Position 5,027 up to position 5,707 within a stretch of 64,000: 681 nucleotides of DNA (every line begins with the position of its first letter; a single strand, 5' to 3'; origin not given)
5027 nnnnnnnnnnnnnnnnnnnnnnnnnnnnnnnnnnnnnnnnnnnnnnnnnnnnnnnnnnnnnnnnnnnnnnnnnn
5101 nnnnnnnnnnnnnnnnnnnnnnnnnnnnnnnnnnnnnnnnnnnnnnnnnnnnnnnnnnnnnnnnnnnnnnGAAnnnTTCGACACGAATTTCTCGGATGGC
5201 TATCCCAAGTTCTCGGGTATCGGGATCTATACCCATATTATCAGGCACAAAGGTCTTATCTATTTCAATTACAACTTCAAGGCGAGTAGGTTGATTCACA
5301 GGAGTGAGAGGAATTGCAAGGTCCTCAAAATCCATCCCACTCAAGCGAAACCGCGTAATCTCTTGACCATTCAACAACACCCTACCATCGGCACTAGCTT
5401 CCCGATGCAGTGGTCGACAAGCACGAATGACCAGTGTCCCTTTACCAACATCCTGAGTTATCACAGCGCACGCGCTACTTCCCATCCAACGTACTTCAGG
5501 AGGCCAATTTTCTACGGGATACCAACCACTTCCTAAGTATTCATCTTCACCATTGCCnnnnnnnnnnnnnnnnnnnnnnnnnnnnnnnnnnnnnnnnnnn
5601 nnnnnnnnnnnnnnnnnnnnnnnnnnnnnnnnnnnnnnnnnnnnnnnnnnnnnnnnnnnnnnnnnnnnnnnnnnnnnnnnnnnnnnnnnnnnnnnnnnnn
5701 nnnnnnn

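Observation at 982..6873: One Wzt-C-like beta-sandwich module of about 120 aa is present in four consecutive genes of the glycan cluster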

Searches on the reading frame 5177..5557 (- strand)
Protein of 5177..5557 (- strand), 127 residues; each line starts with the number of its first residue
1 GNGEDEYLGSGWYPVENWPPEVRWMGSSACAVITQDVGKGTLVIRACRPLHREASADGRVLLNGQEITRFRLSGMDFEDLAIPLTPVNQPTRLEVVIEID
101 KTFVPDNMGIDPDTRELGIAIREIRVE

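Call 7: search_solved_structures(query=window:5177-5548:-, max_evalue=10, show_alignments=2)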
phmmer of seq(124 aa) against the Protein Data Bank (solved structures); distinct sequences matched with E-value up to 10: 5.
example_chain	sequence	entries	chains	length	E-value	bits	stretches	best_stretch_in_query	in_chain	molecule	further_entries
3a13_A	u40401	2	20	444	0.0077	19.5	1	8-81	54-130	Ribulose bisphosphate carboxylase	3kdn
1geh_A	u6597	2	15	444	0.0077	19.5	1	8-81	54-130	RIBULOSE-1,5-BISPHOSPHATE CARBOXYLASE/OXYGENASE | Ribulose bisphosphate carboxylase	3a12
3wqp_A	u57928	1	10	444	0.0078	19.5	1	8-81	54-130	Ribulose bisphosphate carboxylase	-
3kdo_A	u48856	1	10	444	0.0078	19.5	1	8-81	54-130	Ribulose bisphosphate carboxylase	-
4v5t_AA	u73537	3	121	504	1.1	12.6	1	38-103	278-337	COAT PROTEIN | RNA2 polyprotein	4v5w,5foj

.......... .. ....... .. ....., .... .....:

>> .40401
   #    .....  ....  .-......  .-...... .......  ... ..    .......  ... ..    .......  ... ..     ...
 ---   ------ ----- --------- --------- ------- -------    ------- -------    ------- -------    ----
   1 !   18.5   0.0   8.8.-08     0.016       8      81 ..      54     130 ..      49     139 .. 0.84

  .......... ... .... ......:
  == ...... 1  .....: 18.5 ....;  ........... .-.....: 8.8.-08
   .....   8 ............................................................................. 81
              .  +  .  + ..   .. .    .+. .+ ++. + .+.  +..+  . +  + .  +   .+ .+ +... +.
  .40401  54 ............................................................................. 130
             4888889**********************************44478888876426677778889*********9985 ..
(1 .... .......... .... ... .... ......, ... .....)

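Call 8: find_homologous_proteins(query=window:5177-5548:-, max_evalue=0.001)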
Query seq(124 aa): 4 candidates shared short words with the query, none scored E <= 0.001.

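Call 19: search_protein_representatives(alignment_id=A3)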
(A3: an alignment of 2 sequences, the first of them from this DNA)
Query: 2 sequences, 128 profile positions. Proteins with E-value up to 0.001 (for the whole library): 265; up to 1e-10: 46; up to 1e-30: 1. The best 150 are listed.
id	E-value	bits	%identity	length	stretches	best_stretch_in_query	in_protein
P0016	1.8e-35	138.0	-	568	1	4-128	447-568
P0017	2.1e-27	111.9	-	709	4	18-127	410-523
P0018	1.3e-25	106.2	-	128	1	3-128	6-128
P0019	2.1e-24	102.2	-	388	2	6-128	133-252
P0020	3.8e-21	91.7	-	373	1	3-128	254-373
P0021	1.4e-19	86.7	-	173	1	3-128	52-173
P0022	1.6e-19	86.5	-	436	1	6-128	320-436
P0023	2.9e-19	85.6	-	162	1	6-126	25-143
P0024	3.5e-19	85.4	-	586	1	3-128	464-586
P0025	4.3e-19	85.1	-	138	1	5-128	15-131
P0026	2.1e-18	82.8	-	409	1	3-128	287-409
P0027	3.6e-18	82.1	-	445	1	6-128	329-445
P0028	1.4e-17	80.2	-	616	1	3-128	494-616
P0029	5.4e-17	78.3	-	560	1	3-128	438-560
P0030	9.0e-17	77.6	-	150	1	3-128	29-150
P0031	1.1e-16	77.3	-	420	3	18-127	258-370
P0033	1.9e-16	76.5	-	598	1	3-128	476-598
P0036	2.8e-15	72.8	-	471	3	18-126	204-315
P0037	4.3e-15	72.1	-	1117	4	6-128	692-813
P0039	1.0e-14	70.9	-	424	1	3-127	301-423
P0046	9.7e-13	64.5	-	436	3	4-127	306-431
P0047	3.0e-12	62.9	-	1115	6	63-110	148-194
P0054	2.0e-11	60.3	-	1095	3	66-127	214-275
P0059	9.6e-11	58.1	-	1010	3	5-125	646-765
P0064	4.1e-10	56.0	-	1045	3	8-127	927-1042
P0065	5.1e-10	55.7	-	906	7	63-89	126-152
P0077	6.2e-09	52.2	-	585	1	4-128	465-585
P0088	3.5e-08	49.8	-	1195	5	7-126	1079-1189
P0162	6.2e-06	42.5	-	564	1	3-128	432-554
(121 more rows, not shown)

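Call 23: search_protein_families(library=pfam, alignment_id=A5, max_evalue=0.001)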
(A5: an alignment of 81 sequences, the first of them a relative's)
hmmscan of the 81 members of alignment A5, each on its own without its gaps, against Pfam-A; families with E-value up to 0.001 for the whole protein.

A. member 1, P0016 (568 aa): 3 families
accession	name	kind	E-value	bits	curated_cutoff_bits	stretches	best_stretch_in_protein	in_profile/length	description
PF00005.33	ABC_tran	-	2.2e-19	70.9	25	1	45-176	1-135/137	ABC transporter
PF14524.12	Wzt_C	-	1.4e-07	32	30.4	1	263-381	6-127/143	Wzt C-terminal domain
PF13304.12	AAA_21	-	8.6e-05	23.2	27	1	59-76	3-20/304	AAA domain, putative AbiEii toxin, Type IV TA system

B. families by the number of members that match (of 81 scanned): 79 families (the first 25 are shown)
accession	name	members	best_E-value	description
PF08241.18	Methyltransf_11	18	1.2e-21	Methyltransferase domain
PF13489.12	Methyltransf_23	18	5.3e-16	Methyltransferase domain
PF13649.12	Methyltransf_25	16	2.1e-20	Methyltransferase domain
PF13847.12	Methyltransf_31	15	1.1e-19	Methyltransferase domain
PF08242.18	Methyltransf_12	15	4e-15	Methyltransferase domain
PF04055.27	Radical_SAM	11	7e-22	Radical SAM superfamily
PF14524.12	Wzt_C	9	2e-24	Wzt C-terminal domain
PF00005.33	ABC_tran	9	6.7e-24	ABC transporter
PF13304.12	AAA_21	9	6.4e-06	AAA domain, putative AbiEii toxin, Type IV TA system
PF13186.11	SPASM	7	3.8e-17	Iron-sulfur cluster-binding domain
PF02353.26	CMAS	7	1.7e-13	Mycolic acid cyclopropane synthetase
PF22895.2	DUF7024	6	1.2e-13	Domain of unknown function (DUF7024)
PF01209.24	Ubie_methyltran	6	1.6e-12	ubiE/COQ5 methyltransferase family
PF04932.20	Wzy_C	5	1.3e-22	O-Antigen ligase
PF07021.18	MetW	5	4.2e-11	Methionine biosynthesis protein MetW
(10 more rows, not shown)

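Call 24: search_protein_families(library=pfam, proteins=[P0037, P0047, P0054, P0059, P0064, P0065, P0017, P0088, P0019], max_evalue=0.001)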
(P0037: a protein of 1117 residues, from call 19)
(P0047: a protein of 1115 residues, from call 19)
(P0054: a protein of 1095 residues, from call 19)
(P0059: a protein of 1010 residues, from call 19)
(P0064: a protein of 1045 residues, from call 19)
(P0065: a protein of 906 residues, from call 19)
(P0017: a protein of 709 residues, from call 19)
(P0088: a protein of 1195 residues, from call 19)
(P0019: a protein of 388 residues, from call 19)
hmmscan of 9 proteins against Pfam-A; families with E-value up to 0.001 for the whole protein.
P0037 (1117 aa): 1 family
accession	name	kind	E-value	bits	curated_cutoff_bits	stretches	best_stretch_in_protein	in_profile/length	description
PF03065.20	Glyco_hydro_57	-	4.5e-05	23.3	21.2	0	588-630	231-268/291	Glycosyl hydrolase family 57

P0047 (1115 aa): 11 families
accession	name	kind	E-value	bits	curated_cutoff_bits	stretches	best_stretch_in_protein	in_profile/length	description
PF18845.6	baeRF_family3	-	4.2e-15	56.9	31.5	0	462-568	29-85/168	Bacterial archaeo-eukaryotic release factor family 3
PF19603.4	DUF6108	-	3.8e-10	40.4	23.9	0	346-386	96-135/138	Family of unknown function (DUF6108)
PF18171.6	LSDAT_prok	-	5.2e-09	36.1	25.4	0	331-393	87-149/195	SLOG in TRPM, prokaryote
PF25109.1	HAD_PNKP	-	6.3e-09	36.5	27.6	0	317-359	91-133/143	Polynucleotide kinase PNKP phosphatase domain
PF15464.11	DUF4633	-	1.2e-08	35.5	27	0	49-76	60-87/113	Domain of unknown function (DUF4633)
PF16736.11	sCache_like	-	4e-08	34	27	0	630-687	35-93/117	Single Cache-like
PF02344.20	Myc-LZ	-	5.8e-08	32.8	24.3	0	39-54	1-16/31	Myc leucine zipper domain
PF15021.11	SHLD1_C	-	2.2e-07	31.5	27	0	269-307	31-69/120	Shieldin complex subunit 1, C-terminal domain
PF25578.1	EF-hand_STIM1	-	1.2e-05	25.7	32.2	0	479-501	12-34/80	Stromal interaction molecule 1-like, EF-hand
PF10585.14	UBA_E1_SCCH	-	5e-05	23.8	21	0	687-746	31-91/254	Ubiquitin-activating enzyme, SCCH domain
PF20490.3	SCGB3A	-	0.00068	20.3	27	0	514-537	21-44/68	Secretoglobin 3A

P0054 (1095 aa): 4 families
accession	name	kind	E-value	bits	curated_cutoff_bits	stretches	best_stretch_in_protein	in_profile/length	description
PF05050.19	Methyltransf_21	-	2.3e-17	64.1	22.7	1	667-826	1-170/173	Methyltransferase FkbM domain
PF17836.7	PglD_N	-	2.4e-17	63.7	23.4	1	878-954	2-77/78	PglD N-terminal domain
PF00132.30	Hexapep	-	7.1e-11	41.8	27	1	1030-1062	2-34/36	Bacterial transferase hexapeptide (six repeats)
PF22895.2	DUF7024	-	3.6e-07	30.6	24.4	0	324-447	25-144/145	Domain of unknown function (DUF7024)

P0059 (1010 aa): 1 family
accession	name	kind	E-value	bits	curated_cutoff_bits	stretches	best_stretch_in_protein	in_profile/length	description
PF04932.20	Wzy_C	-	6.2e-10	39.5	31.7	1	368-539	7-148/149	O-Antigen ligase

P0064 (1045 aa): 0 families

P0065 (906 aa): 13 families
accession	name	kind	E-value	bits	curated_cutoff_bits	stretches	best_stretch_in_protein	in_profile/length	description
PF23286.1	LRR_13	-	6.2e-54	183.3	30.1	3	679-761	3-88/210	Disease resistance protein RPS4B-like, leucine-rich repeats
PF23598.1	LRR_14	-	5.5e-44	150.8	40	8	671-780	14-123/353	Leucine-rich repeat region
PF12799.13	LRR_4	-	8.2e-44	147.1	27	0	358-398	3-42/44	Leucine Rich repeats (2 copies)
PF25019.1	LRR_R13L1-DRL21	-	2e-34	118.7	27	0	334-389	70-127/127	R13L1/DRL21 LRRs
PF23622.1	LRR_At1g61320_AtMIF1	-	5.4e-34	118.7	26.9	6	610-782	69-242/384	At1g61320/AtMIF1, LRR domain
PF25013.1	LRR_Zer-1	-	3.1e-31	108.8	27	1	446-511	7-68/137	Zer-1-like, Leucine-rich repeats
PF23952.1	LRR_EndoS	-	3.3e-31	108.4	27.9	0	483-559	9-87/116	Endo-beta-N-acetylglucosaminidase EndoS LRR domain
PF00560.39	LRR_1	-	6e-26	85.4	20.6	0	380-399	1-20/23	Leucine Rich Repeat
PF23247.1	LRR_RPS2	-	7.7e-22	78.4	27.9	5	415-553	14-159/160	Plant disease resistance protein RPS2-like, leucine-rich repeats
PF06825.17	HSBP1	-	1.5e-15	57.2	28.6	0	461-491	16-46/51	Heat shock factor binding protein 1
PF14443.11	DBC1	-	1.7e-10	41.4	27.2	0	379-399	51-71/122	DBC1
PF05321.16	HHA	-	8.1e-07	29.6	25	0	91-101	3-13/57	Haemolysin expression modulating protein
PF13516.12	LRR_6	-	8.5e-05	22.8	23.4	0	680-690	4-14/24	Leucine Rich repeat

P0017 (709 aa): 2 families
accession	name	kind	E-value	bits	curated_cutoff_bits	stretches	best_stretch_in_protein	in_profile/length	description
PF22895.2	DUF7024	-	1.2e-13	51.6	24.4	1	574-693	26-141/145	Domain of unknown function (DUF7024)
PF24252.1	CdrL_M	-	0.00051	20.7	27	0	177-213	11-51/77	CdrL-like, middle region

P0088 (1195 aa): 1 family
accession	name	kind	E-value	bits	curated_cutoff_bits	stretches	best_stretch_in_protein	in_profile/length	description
PF00884.28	Sulfatase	-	0.0007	19.4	25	0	329-467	141-268/301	Sulfatase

P0019 (388 aa): 0 families

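Call 31: find_homologous_proteins(query=A6, max_evalue=0.00001)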
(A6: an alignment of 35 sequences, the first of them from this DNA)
Query A6 (35 sequences) (127 aa, profile of the alignment): 2 proteins with E <= 0.00001 among 1222 candidates.
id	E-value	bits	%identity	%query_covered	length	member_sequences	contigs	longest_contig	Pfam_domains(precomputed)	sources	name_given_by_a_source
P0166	2.8e-32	130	57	100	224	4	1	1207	-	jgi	-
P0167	2.3e-6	46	33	33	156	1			-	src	-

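Call 35: find_related_loci(query=A7, collection=genome_contigs, flank=10000)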
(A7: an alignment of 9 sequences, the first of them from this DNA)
Query A7 (127 aa) in genome_contigs; peptide patterns used: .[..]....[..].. (x = any residue, [..] = any of these).
89 stretches matched a pattern; 75 encode a relative of the query (tblastn E <= 1e-3); 71 distinct loci.
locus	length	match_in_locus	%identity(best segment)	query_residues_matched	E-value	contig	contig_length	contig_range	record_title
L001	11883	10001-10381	65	1-127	8e-55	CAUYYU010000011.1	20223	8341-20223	MAG: Chloroflexota bacterium isolate CB27_AW.76 genome assembly, contig: Ga0310120_10001129, whole genome shotgun sequen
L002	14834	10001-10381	64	1-127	7e-54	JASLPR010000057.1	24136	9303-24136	MAG: Chloroflexota bacterium isolate Arabian11_MAG_64 c_000001601178, whole genome shotgun sequence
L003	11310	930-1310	64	1-127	1e-53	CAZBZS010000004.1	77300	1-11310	MAG TPA_asm: uncultured Chloroflexota bacterium isolate SRP092902_co1_109 genome assembly, contig: NODE_255_length_77300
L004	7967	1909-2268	63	1-120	6e-50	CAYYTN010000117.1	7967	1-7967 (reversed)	MAG TPA_asm: uncultured Chloroflexota bacterium isolate SRP200020_co5_47 genome assembly, contig: NODE_14230_length_7967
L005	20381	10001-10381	59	1-127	6e-49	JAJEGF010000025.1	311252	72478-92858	MAG: Chloroflexota bacterium isolate p16x44bins.42 k141_958695, whole genome shotgun sequence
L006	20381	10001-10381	59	1-127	8e-49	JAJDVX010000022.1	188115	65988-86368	MAG: Chloroflexota bacterium isolate jk18x22bins.70 k141_272776, whole genome shotgun sequence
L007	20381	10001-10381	58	1-127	9e-49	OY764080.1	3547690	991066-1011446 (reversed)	MAG: Chloroflexota bacterium isolate a04a8705-9522-4335-bb9c-b9bb47e5c42e genome assembly, chromosome: 1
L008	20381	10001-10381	58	1-127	2e-48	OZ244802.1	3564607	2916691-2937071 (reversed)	MAG: Chloroflexota bacterium isolate 0351a3fc-03c6-4ac3-ab3a-8938ce3ed692 genome assembly, chromosome: 1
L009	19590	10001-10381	57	1-127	6e-48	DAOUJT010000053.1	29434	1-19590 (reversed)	MAG TPA_asm: Chloroflexota bacterium isolate S34_278 k113_34229, whole genome shotgun sequence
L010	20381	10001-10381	58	1-127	5e-48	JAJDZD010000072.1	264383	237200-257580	MAG: Chloroflexota bacterium isolate jk18x40bins.16 k141_306411, whole genome shotgun sequence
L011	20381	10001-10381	57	1-127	6e-48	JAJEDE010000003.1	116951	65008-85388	MAG: Chloroflexota bacterium isolate jk18xAbins.55 k141_407610, whole genome shotgun sequence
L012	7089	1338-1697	61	1-120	7e-48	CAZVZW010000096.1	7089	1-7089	MAG TPA_asm: uncultured Chloroflexota bacterium isolate SRP308112_co1_204 genome assembly, contig: NODE_20913_length_708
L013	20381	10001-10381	57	1-127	2e-47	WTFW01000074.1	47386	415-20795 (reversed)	MAG: Chloroflexi bacterium isolate CO36386bin_13 NODE_476_length_47386_cov_16.702415, whole genome shotgun sequence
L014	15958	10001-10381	57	1-127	3e-47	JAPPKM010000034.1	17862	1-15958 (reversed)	MAG: Chloroflexota bacterium isolate RHO2_bin_72 NODE_3989_length_17862_cov_10.984669, whole genome shotgun sequence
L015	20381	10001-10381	57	1-127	7e-47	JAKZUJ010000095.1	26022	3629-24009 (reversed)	MAG: Chloroflexota bacterium isolate Langseth_MAG_00082 Langseth_MAG_00082_000000000095, whole genome shotgun sequence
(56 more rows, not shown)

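Call 36: predict_structure(alignment_id=A6)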
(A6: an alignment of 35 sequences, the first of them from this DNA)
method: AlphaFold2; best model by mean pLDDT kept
length: 127 residues; sequences in the alignment: 35
mean_pLDDT: 93.4   pTM: 0.87
mean pLDDT of the five models: 93.4, 92.8, 92.4, 92.3, 91.9
residues with pLDDT >= 90: 109; 70-90: 13; 50-70: 3; < 50: 2
segments of 3 or more residues with pLDDT < 50: none
pLDDT, mean of each block of 10 residues (from residue 1): 73 92 97 97 94 88 98 94 98 98 93 95 97
secondary structure, 60 per line:
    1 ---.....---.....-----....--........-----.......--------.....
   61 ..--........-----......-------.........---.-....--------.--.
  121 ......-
elements in order: H4-7 E12-16 E22-25 E28-35 E41-47 E56-62 E65-72 E78-83 E91-99 H105-108 E120-126

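Call 41: fold_search(model_id=the predicted structure, library=pdb)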
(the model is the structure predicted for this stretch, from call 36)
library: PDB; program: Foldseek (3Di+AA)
matches with E <= 10: 1652; with E <= 0.001: 11
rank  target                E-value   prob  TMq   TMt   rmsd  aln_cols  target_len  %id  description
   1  2w3j                  2.3e-04  1.00  0.51  0.48   6.3       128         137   15  Structure of a family 35 carbohydrate binding module from an environmental isolate (released 2009-01-20)
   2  7ay3                  2.3e-04  1.00  0.54  0.55   5.6       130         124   12  Crystal structure of the CBM36-1 domain of a multidomain xylanase from the hindgut metagenome of Trinervitermes trinervo (released 2020-11-18)
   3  1w0n                  3.0e-04  1.00  0.59  0.62   4.3       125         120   10  Structure of uncomplexed Carbohydrate Binding Domain CBM36 (released 2004-10-27)
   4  8j3x_B                5.7e-04  1.00  0.49  0.19   5.5       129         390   11  Crystal structure of CBM6E from Saccharophagus degradans (released 2024-04-24)
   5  6yg8_B                6.6e-04  1.00  0.52  0.13   5.3       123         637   14  Cryo-EM structure of a BcsB pentamer in the context of an assembled Bcs macrocomplex (released 2021-02-24)
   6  1ux7_A                6.9e-04  1.00  0.53  0.55   5.0       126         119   11  Carbohydrate-Binding Module CBM36 in complex with calcium and xylotriose (released 2004-10-27)
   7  8j3x_A                6.9e-04  1.00  0.46  0.19   5.8       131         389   10  Crystal structure of CBM6E from Saccharophagus degradans (released 2024-04-24)
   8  2w47_A                7.3e-04  1.00  0.54  0.52   6.5       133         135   12  Clostridium thermocellum CBM35 in complex with delta-4,5- anhydrogalacturonic acid (released 2009-01-27)
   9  8xmz_A                7.3e-04  1.00  0.49  0.46   6.2       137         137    7  Crystal structure of a novel porphyran-binding carbohydrate binding module (released 2024-01-17)
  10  1uxx_X                8.5e-04  1.00  0.57  0.58   3.7       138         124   12  CBM6ct from Clostridium thermocellum in complex with xylopentaose (released 2004-03-11)
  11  2w46_A                9.4e-04  1.00  0.44  0.41   6.9       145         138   14  CBM35 from Cellvibrio japonicus Abf62 (released 2009-01-27)
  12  2w1w_B                1.0e-03  1.00  0.53  0.51   6.6       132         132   12  Native structure of a family 35 carbohydrate binding module from Clostridium thermocellum (released 2009-01-20)
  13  7zvo                  1.0e-03  1.00  0.45  0.44   5.9       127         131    7  Structure of CBM BT0996-C from Bacteroides thetaiotaomicron (released 2023-02-08)
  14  5by3                  1.2e-03  1.00  0.49  0.11   5.5       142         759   10  A novel family GH115 4-O-Methyl-alpha-glucuronidase, BtGH115A, with specificity for decorated arabinogalactans (released 2015-07-22)
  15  8j3y_A                1.3e-03  1.00  0.48  0.18   4.1       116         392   11  Crystal structure of CBM6E E168Q in complex with oligosaccharides (released 2024-04-24)
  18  6yg8_A                1.6e-03  1.00  0.50  0.13   5.4       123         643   14  Cryo-EM structure of a BcsB pentamer in the context of an assembled Bcs macrocomplex (released 2021-02-24)
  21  6yg8_D                2.2e-03  1.00  0.55  0.13   4.7       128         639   13  Cryo-EM structure of a BcsB pentamer in the context of an assembled Bcs macrocomplex (released 2021-02-24)
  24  5ej1_B                2.3e-03  1.00  0.61  0.14   4.4       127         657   18  Pre-translocation state of bacterial cellulose synthase (released 2016-03-30)
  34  1gmm                  3.3e-03  1.00  0.50  0.50   5.2       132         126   13  Carbohydrate binding module CBM6 from xylanase U Clostridium thermocellum (released 2001-11-28)
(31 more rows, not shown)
